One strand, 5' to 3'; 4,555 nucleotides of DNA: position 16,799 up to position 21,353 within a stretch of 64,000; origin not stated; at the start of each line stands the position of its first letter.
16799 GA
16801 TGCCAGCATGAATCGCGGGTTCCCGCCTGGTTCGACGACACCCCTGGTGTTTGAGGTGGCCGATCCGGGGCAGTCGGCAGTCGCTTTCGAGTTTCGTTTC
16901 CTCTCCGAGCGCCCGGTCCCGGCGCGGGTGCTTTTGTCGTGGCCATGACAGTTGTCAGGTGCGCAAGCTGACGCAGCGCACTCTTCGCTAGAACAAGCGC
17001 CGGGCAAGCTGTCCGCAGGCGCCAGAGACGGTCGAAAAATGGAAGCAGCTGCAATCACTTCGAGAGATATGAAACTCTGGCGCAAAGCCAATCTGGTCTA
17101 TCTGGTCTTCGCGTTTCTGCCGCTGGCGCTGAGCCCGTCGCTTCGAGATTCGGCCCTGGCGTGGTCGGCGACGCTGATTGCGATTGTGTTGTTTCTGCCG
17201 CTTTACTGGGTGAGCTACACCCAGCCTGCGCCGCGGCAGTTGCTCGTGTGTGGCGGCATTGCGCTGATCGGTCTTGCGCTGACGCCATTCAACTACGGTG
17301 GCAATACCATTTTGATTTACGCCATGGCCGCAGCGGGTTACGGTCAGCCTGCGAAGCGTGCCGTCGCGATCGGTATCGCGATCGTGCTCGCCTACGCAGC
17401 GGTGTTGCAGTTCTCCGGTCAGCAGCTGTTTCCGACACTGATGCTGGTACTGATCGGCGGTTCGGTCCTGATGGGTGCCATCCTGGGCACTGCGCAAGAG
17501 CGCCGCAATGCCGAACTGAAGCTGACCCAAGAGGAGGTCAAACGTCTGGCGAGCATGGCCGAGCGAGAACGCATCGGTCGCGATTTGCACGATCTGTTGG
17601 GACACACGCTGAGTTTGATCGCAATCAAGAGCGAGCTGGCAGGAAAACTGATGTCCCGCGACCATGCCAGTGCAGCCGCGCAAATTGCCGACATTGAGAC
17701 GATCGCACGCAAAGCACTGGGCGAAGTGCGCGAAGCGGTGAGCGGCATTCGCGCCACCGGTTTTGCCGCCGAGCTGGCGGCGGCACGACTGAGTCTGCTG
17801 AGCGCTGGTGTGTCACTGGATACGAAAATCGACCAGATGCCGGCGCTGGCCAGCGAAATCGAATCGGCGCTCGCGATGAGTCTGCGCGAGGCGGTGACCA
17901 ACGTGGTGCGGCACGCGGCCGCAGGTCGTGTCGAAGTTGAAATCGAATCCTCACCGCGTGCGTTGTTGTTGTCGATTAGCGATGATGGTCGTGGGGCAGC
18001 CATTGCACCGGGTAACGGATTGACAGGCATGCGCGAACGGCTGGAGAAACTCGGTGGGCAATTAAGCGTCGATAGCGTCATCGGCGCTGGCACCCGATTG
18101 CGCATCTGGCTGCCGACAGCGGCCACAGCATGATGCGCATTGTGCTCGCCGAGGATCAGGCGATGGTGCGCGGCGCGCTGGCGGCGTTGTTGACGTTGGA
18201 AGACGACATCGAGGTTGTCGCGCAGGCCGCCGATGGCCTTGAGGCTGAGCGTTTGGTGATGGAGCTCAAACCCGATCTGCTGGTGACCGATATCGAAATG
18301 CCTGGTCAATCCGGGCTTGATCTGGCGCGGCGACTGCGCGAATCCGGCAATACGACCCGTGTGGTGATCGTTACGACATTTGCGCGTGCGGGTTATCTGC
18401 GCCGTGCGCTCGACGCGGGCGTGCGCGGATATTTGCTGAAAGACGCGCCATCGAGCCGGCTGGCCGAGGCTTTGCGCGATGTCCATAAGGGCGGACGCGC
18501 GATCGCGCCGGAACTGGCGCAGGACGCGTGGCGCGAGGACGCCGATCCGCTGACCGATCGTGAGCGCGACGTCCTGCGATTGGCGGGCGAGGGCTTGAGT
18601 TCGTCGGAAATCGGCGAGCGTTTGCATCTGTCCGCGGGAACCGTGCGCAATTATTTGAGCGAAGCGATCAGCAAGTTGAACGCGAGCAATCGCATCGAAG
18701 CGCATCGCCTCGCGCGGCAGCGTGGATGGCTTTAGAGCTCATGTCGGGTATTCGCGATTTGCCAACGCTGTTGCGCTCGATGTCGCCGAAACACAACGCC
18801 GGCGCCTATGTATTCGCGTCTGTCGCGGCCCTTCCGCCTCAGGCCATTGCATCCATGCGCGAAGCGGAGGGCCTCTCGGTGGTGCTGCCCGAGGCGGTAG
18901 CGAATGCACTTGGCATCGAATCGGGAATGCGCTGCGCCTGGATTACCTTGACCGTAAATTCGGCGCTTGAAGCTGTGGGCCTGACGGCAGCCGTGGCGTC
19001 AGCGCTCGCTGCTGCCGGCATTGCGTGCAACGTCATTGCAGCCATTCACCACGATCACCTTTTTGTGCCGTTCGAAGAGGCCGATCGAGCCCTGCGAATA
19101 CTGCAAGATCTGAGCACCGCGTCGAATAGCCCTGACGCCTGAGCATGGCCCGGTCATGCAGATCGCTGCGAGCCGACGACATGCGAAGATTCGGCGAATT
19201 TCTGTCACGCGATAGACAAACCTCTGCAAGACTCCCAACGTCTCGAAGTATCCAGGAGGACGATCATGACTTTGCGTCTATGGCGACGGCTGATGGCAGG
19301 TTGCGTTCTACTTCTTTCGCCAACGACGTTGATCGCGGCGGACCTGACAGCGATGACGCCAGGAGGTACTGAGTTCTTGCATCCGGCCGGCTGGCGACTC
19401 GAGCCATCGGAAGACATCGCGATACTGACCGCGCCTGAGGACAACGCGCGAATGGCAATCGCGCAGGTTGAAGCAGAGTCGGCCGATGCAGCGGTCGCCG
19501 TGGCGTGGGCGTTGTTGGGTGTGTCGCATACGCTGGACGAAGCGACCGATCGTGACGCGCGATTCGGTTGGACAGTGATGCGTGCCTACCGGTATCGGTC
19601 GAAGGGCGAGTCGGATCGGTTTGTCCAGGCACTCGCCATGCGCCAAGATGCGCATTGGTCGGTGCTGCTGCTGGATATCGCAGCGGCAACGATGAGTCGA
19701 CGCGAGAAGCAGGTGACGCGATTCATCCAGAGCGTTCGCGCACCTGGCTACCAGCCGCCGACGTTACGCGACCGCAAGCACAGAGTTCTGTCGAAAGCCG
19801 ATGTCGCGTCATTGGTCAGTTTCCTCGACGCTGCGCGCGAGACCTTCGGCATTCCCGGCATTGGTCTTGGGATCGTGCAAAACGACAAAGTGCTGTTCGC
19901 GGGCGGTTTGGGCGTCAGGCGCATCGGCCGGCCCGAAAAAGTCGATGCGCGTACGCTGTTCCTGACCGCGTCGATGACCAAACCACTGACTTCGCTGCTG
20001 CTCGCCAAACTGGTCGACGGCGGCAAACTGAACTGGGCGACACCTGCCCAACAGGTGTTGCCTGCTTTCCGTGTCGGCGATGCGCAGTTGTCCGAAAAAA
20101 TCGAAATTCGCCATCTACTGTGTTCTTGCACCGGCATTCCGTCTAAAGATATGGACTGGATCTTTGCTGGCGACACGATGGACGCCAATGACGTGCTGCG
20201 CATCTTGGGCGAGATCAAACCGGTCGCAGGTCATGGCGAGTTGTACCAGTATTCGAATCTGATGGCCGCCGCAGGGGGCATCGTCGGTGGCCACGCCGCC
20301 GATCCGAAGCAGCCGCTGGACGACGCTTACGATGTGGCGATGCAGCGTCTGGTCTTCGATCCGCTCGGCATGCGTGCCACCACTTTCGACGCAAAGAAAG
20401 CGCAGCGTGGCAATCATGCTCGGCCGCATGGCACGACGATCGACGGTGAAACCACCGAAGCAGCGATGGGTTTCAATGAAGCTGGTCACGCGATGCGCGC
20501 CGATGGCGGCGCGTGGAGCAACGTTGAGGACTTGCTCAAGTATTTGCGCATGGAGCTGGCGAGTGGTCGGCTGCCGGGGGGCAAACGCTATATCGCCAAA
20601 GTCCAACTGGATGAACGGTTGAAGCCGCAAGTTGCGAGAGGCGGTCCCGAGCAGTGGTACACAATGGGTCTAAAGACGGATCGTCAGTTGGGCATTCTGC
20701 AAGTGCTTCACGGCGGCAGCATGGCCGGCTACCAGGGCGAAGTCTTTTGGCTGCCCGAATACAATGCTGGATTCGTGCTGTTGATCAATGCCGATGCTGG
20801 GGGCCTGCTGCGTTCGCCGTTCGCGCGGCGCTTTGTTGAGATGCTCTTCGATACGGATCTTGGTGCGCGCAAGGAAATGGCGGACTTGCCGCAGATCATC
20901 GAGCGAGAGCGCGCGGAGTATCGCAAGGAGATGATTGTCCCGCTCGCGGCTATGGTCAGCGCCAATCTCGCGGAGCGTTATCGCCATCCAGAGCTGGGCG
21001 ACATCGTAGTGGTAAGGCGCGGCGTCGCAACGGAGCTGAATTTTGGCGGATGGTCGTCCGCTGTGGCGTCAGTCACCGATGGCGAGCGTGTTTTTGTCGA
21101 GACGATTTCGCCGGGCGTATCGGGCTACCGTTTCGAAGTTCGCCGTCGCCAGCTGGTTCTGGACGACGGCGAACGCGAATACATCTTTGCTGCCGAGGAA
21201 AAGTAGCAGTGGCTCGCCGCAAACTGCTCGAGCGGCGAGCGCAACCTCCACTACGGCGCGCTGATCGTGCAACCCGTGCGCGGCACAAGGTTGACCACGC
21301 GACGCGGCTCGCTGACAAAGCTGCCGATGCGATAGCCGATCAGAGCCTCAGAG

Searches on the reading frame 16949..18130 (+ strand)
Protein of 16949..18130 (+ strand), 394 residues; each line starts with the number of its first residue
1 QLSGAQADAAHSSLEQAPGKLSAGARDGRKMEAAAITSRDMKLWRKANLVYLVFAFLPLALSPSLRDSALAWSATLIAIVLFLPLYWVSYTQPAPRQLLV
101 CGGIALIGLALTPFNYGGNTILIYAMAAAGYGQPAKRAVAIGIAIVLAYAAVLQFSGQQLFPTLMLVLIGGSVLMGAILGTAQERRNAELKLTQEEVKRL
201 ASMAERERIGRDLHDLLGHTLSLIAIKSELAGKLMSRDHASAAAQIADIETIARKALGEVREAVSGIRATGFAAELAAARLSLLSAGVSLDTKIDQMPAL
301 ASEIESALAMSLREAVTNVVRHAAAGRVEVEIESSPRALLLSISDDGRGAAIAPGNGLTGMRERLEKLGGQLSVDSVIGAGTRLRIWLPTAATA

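Call 30: search_protein_families(library=ncbifam, proteins=[window:16949-18130:+], max_evalue=0.01)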
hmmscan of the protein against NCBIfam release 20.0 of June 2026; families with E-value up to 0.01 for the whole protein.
window:16949-18130:+ (394 aa): 12 families
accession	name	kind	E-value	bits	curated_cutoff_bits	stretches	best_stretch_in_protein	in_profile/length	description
NF008184.0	PRK10935.1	equivalog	5.7e-22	78.1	553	1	191-391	349-560/565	nitrate/nitrite two-component system sensor histidine kinase NarQ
NF052443.1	SensHisKinMctS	equivalog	6.3e-20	70.9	700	1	173-393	217-451/457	two-component system sensor histidine kinase MctS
NF008649.0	PRK11644.1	equivalog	4.3e-19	68.6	408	1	163-391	253-497/499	signal transduction histidine-protein kinase/phosphatase UhpB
NF052531.1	Strep_LiaS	equivalog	3.2e-13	49.6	450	1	182-389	114-326/328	envelope stress sensor histidine kinase LiaS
NF047786.1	his_kin_MadS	equivalog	3.2e-12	46.3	500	1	184-384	205-429/434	MadS family sensor histidine kinase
NF047322.1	HK_morpho_MacS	equivalog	1.4e-10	40.9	300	1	129-387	111-365/367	MacS family sensor histidine kinase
NF007896.0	PRK10600.1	equivalog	1.4e-10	40.4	578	1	190-386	375-581/598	nitrate/nitrite two-component system sensor histidine kinase NarX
NF010411.0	PRK13837.1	equivalog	5.7e-05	21.3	647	1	355-391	640-676/828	two-component system VirA-like sensor kinase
TIGR02916.1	PEP_his_kin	equivalog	0.00037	19.2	300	1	355-389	645-679/679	XrtA/PEP-CTERM system histidine kinase PrsK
NF007688.0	PRK10364.1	equivalog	0.0038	16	479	0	355-392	416-453/460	two-component system sensor histidine kinase ZraS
TIGR01925.2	spIIAB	equivalog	0.0062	16.5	135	0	278-350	16-84/137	anti-sigma F factor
TIGR02966.1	phoR_proteo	equivalog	0.0091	15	334.2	0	288-350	211-273/333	phosphate regulon sensor histidine kinase PhoR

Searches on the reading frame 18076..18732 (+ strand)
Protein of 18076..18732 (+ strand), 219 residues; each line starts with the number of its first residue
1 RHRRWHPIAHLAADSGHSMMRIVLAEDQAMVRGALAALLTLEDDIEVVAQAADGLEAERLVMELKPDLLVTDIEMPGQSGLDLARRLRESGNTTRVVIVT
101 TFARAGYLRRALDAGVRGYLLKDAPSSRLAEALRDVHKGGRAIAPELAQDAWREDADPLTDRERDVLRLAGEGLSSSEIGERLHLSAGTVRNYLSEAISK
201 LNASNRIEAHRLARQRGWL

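Call 30: search_protein_families(library=ncbifam, proteins=[window:18076-18732:+], max_evalue=0.01)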
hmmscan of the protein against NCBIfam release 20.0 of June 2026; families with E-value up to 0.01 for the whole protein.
window:18076-18732:+ (219 aa): 114 families (the best 25 are shown)
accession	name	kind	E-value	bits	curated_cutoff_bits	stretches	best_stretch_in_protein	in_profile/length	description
NF047785.1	respo_reg_MadR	equivalog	6.8e-36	123.6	300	1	20-217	1-207/209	MadR family response regulator transcription factor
NF007935.0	PRK10651.1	equivalog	6.6e-34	117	250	1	19-210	6-207/216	two-component system response regulator NarL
NF007708.0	PRK10403.1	equivalog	9.5e-30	103.6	343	1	20-212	7-207/215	nitrate/nitrite response regulator protein NarP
NF011896.0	PRK15369.1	equivalog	1.5e-29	103.1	242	1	19-214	3-205/211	two component system response regulator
NF007685.0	PRK10360.1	equivalog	4.3e-28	98.5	258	1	19-211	1-191/196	response regulator transcription factor UhpA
NF052445.1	RespRegMctR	equivalog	6e-28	97.7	300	1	20-213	2-199/205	two-component system response regulator MctR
NF007018.1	PRK09483.1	equivalog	3.6e-27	95.4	280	1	19-216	1-206/217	UvrY/SirA/GacA family response regulator transcription factor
NF006900.1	PRK09390.1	equivalog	1.3e-19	70.5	255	1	22-213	7-197/203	response regulator FixJ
NF007419.0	PRK09958.1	equivalog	8.2e-19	68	251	1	22-215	3-200/204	acid-sensing system DNA-binding response regulator EvgA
NF008677.0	PRK11697.1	equivalog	1.3e-18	67.3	246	1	19-139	1-118/238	two-component system response regulator BtsR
NF007403.0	PRK09935.1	equivalog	9.1e-18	64.6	271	1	22-213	6-204/210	fimbria biosynthesis transcriptional regulator FimZ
NF001965.0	PRK00742.1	subfamily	1.7e-16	60.4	293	1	19-125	3-110/357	chemotaxis-specific protein-glutamate methyltransferase CheB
NF041367.1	CheY_Halo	equivalog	5e-15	55.9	200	1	23-136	2-113/114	chemotaxis protein CheY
TIGR02875.1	spore_0_A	equivalog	6.4e-15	55.1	200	1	20-141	3-126/262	sporulation transcription factor Spo0A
NF009206.0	PRK12555.1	subfamily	1.3e-13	50.6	342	1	20-114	1-96/340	chemotaxis-specific protein-glutamate methyltransferase CheB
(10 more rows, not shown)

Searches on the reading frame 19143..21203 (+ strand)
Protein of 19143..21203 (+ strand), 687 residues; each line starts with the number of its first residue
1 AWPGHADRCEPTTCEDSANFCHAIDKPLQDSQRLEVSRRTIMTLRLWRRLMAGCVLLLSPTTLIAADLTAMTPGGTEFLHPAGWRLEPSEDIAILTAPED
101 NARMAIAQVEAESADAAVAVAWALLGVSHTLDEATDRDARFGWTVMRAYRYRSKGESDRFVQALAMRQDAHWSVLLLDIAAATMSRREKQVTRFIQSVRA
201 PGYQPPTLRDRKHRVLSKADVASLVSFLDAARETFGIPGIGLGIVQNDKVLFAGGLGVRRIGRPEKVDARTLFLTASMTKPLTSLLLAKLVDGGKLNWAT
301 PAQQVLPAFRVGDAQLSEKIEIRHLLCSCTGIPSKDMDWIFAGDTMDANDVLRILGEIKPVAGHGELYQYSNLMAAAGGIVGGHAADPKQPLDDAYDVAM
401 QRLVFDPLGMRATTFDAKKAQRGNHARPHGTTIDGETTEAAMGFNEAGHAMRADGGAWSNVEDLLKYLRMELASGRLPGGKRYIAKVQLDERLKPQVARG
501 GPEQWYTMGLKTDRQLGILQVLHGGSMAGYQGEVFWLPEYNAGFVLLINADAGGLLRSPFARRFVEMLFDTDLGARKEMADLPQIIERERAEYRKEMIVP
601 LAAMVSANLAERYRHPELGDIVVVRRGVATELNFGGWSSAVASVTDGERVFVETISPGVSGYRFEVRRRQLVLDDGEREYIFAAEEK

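Call 30: search_protein_families(library=ncbifam, proteins=[window:19143-21203:+], max_evalue=0.01)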
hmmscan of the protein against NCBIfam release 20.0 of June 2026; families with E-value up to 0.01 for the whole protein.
window:19143-21203:+ (687 aa): 25 families
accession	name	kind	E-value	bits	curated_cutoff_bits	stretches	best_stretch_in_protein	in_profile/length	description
NF052559.1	MthAcHydAcmB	equivalog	6.8e-14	51.4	550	2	399-481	197-279/391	methyl acetate hydrolase AcmB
NF033085.1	bla_class_C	equivalog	6.8e-14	51.4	415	1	233-476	17-239/356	class C beta-lactamase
NF033698.1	blaCSA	exception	2.2e-10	40.1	884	1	233-480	35-260/375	CSA family class C beta-lactamase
NF033569.1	blaLHK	exception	8.9e-10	38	850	1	220-426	37-229/390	LHK family class C beta-lactamase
NF041663.1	ampC_Sliq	exception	7.5e-09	35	860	1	219-469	23-251/378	cephalosporin-hydrolyzing class C beta-lactamase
NF007943.0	PRK10662.1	equivalog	1.1e-08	34.1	266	1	236-475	49-274/380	D-alanyl-D-alanine-carboxypeptidase/endopeptidase AmpH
NF000423.2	blaSRT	exception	2.2e-08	33.7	860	1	232-473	36-255/378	SRT/SST family class C beta-lactamase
NF033700.1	blaCMA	exception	4.8e-08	32.4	887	1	233-474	35-254/375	CMA family class C beta-lactamase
NF045671.1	blaPNC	exception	2.7e-07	29.8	750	1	233-472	58-276/401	PNC family class C beta-lactamase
NF050810.1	blaCHC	exception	1.2e-06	27.6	780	1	230-422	37-213/387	CHC family extended-spectrum class C beta-lactamase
NF033159.0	blaPAC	exception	2.6e-06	26.5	850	1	216-473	26-258/380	PAC family class C beta-lactamase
NF000185.2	BlaEC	exception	5.2e-06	25.7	850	1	235-471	39-253/377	BlaEC family class C beta-lactamase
NF012173.1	CMY2-MIR-ACT-EC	exception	5.5e-06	25.4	680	1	235-474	43-260/380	CMY2/MIR/ACT/EC family class C beta-lactamase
NF041662.1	ampC_Kaer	exception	2.2e-05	23.4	825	1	236-428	44-222/381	AmpC-Kaer family extended-spectrum class C beta-lactamase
NF038366.1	blaSFDC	exception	3.8e-05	22.9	840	1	235-446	43-237/382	SFDC family class C beta-lactamase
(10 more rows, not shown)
